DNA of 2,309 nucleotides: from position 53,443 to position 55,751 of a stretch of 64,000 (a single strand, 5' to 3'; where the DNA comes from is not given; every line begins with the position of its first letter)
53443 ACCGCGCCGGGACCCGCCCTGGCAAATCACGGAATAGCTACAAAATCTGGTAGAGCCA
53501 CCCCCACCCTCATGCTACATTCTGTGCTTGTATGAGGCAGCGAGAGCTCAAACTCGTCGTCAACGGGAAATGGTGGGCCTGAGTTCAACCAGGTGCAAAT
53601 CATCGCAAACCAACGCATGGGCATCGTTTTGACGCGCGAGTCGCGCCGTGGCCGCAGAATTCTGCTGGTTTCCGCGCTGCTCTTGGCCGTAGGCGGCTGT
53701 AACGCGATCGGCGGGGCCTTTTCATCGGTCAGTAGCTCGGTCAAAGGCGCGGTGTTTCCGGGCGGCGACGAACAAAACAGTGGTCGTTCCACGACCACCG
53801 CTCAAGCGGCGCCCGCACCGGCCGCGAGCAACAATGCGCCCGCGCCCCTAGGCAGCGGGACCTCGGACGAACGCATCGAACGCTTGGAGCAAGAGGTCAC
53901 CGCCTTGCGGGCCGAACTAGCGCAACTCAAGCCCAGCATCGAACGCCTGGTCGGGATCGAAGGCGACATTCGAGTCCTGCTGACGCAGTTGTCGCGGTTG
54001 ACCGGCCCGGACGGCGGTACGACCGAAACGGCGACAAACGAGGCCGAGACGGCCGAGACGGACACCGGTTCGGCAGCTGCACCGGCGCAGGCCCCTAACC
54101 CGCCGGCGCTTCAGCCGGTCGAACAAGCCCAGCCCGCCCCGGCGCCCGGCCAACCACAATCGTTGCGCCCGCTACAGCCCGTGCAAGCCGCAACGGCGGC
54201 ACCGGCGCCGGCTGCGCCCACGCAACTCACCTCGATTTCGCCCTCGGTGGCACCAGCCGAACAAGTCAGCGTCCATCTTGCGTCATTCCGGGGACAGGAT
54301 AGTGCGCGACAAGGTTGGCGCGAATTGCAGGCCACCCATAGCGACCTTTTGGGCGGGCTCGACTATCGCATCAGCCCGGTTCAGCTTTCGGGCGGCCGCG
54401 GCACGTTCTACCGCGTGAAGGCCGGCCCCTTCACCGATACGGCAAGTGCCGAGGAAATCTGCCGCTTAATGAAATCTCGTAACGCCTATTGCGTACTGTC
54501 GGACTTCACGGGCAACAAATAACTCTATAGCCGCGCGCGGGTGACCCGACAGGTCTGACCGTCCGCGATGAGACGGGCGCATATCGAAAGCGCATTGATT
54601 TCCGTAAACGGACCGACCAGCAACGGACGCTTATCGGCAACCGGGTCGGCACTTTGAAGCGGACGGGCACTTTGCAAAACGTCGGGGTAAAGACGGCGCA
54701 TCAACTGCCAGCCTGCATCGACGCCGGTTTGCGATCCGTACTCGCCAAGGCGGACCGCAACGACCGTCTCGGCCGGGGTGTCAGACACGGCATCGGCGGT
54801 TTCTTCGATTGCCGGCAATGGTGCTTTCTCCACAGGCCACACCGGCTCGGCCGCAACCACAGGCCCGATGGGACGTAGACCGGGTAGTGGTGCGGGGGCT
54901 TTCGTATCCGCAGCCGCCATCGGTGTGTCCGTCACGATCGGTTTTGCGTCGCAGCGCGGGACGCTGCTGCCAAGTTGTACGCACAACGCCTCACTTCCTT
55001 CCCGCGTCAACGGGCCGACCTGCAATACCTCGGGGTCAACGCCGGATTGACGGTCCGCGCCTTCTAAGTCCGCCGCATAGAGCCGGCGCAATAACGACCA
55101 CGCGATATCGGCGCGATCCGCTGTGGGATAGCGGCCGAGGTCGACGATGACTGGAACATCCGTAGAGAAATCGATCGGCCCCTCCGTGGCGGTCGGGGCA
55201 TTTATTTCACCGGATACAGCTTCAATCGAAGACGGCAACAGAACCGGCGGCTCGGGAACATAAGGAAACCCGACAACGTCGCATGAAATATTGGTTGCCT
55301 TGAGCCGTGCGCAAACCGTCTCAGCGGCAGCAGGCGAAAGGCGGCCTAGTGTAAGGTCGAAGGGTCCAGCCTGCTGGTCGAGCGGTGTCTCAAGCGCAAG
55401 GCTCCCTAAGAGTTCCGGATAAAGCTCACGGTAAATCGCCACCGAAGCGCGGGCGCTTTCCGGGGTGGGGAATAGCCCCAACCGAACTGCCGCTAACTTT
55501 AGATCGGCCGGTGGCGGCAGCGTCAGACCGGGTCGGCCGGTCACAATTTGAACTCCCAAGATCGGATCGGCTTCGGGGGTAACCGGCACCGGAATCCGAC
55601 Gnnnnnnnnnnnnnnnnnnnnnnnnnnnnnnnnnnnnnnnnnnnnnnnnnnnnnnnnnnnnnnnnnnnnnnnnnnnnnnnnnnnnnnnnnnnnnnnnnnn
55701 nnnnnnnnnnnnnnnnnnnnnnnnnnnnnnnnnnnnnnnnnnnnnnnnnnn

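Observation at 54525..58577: Fimbrial usher fused to three C-terminal SPOR-like peptidoglycan-binding repeats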

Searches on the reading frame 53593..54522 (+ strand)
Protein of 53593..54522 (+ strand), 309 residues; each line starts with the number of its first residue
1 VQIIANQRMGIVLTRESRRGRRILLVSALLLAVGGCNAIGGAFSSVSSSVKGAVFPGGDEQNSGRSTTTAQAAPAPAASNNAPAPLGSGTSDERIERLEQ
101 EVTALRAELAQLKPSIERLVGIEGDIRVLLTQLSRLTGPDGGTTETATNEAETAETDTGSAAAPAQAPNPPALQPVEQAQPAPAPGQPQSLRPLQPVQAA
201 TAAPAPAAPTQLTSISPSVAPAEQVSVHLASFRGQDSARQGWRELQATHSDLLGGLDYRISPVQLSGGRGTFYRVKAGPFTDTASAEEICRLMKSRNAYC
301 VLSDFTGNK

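Call 9: search_protein_families(library=pfam, proteins=[window:53593-54522:+], max_evalue=1)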
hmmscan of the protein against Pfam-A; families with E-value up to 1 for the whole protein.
window:53593-54522:+ (309 aa): 2 families
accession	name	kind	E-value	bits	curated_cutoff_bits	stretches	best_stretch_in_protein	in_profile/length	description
PF05036.18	SPOR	-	2.8e-06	28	21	1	226-294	6-65/76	SPOR domain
PF20570.3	DUF6779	-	0.032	15.3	28.1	1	93-123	64-94/108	Domain of unknown function (DUF6779)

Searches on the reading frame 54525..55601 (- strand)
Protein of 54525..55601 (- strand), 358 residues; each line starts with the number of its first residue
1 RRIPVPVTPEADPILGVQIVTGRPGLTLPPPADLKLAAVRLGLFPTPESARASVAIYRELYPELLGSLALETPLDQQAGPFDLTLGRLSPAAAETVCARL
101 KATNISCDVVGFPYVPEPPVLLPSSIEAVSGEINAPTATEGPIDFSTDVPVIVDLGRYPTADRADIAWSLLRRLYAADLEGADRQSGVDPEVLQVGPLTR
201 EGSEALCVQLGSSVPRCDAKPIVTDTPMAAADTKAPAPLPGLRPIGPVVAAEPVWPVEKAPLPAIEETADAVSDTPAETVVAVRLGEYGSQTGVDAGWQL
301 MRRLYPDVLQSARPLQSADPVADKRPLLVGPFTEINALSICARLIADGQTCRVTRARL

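Call 9: search_protein_families(library=pfam, proteins=[window:54525-55601:-], max_evalue=1)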
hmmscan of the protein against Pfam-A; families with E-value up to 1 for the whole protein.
window:54525-55601:- (358 aa): 2 families
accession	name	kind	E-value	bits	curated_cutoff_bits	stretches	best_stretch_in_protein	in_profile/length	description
PF05036.18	SPOR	-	0.003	18.3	21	0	39-107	7-72/76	SPOR domain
PF15451.11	DUF4632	-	0.021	15.4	27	1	295-316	29-50/71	Domain of unknown function (DUF4632)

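Call 28: predict_structure(alignment_id=A2)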
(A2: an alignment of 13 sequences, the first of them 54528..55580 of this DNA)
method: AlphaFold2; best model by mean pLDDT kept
length: 351 residues; sequences in the alignment: 13
mean_pLDDT: 74.3   pTM: 0.29
mean pLDDT of the five models: 74.3, 72.2, 72.1, 71.8, 70.5
residues with pLDDT >= 90: 134; 70-90: 93; 50-70: 48; < 50: 76
segments of 3 or more residues with pLDDT < 50: 1-11, 111-138, 218-229, 233-235, 258-269
pLDDT, mean of each block of 10 residues (from residue 1): 37 49 59 93 94 91 91 91 88 93 73 39 31 43 89 94 93 88 92 92 91 69 39 50 56 50 41 86 88 90 81 72 90 91 85 63
secondary structure, 60 per line:
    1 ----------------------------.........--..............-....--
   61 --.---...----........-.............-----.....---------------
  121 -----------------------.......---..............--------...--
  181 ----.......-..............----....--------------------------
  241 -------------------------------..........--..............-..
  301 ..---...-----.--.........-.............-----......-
elements in order: E29-37 H40-53 H55-58 E74-81 H83-95 E101-105 E144-150 H154-167 E176-178 E185-191 H193-206 E211-214 E272-281 H284-297 H299-302 E306-308 E317-325 H327-339 E345-350

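Call 32: fold_search(model_id=the predicted structure, library=pdb)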
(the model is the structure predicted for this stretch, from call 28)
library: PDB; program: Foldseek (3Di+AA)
matches with E <= 10: 1033; with E <= 0.001: 0
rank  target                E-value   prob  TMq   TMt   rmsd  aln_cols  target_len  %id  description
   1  2pc6_D                6.1e-03  0.75  0.14  0.26  14.6       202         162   10  Crystal structure of putative acetolactate synthase- small subunit from Nitrosomonas europaea (released 2007-04-10)
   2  1x60_MODEL_1_A        1.3e-02  1.00  0.19  0.70   2.9        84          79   15  Solution structure of the peptidoglycan binding domain of B. subtilis cell wall lytic enzyme CwlC (released 2005-08-09)
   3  2yh0_MODEL_1_A        2.0e-02  0.66  0.19  0.28  13.3       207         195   12  Solution structure of the closed conformation of human U2AF65 tandem RRM1 and RRM2 domains (released 2011-07-20)
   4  4ed5_B                2.4e-02  0.54  0.15  0.26  19.6       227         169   10  Crystal structure of the two N-terminal RRM domains of HuR complexed with RNA (released 2012-05-23)
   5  6ztg_MODEL_1_A        2.6e-02  0.87  0.16  0.26  20.5       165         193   19  Spor protein DedD (released 2020-11-11)
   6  4ney_B                2.6e-02  0.38  0.14  0.24  14.9       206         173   12  Crystal Structure of an engineered protein with ferredoxin fold, Northeast Structural Genomics Consortium (NESG) Targe (released 2014-01-15)
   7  4hhu_B                3.1e-02  0.44  0.14  0.25  15.9       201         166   10  Crystal Structure of Engineered Protein. Northeast Structural Genomics Consortium Target OR280. (released 2012-10-24)
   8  5jjb                  3.1e-02  0.35  0.13  0.12  16.9       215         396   16  Crystal structure of Mycobacterium avium SerB2 mutant D343G (released 2016-05-18)
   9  2nyi_A                3.5e-02  0.33  0.13  0.22  18.3       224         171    9  Crystal Structure of an Unknown Protein from Galdieria sulphuraria (released 2006-12-12)
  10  1u8s_B                3.7e-02  0.44  0.14  0.24  19.3       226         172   10  Crystal structure of putative glycine cleavage system transcriptional repressor (released 2004-08-17)
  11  5j8b_z                3.9e-02  0.16  0.14  0.08  23.8       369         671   10  Crystal structure of Elongation Factor 4 (EF-4/LepA) in complex with GDPCP bound to the Thermus thermophilus 70S ribos (released 2016-05-25)
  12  4hhu_A                4.2e-02  0.30  0.14  0.25  16.4       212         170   11  Crystal Structure of Engineered Protein. Northeast Structural Genomics Consortium Target OR280. (released 2012-10-24)
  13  5aa0_BZ               4.7e-02  0.38  0.14  0.09  20.8       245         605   10  Complex of Thermous thermophilus ribosome (A-and P-site tRNA) bound to BipA-GDPCP (released 2015-10-14)
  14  1b7f_A                5.3e-02  0.41  0.15  0.27  17.2       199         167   11  SXL-LETHAL PROTEIN/RNA COMPLEX (released 1999-05-03)
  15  6vz8_G                5.3e-02  0.35  0.13  0.25  13.6       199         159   10  Arabidopsis thaliana acetohydroxyacid synthase complex with valine bound (released 2020-07-15)
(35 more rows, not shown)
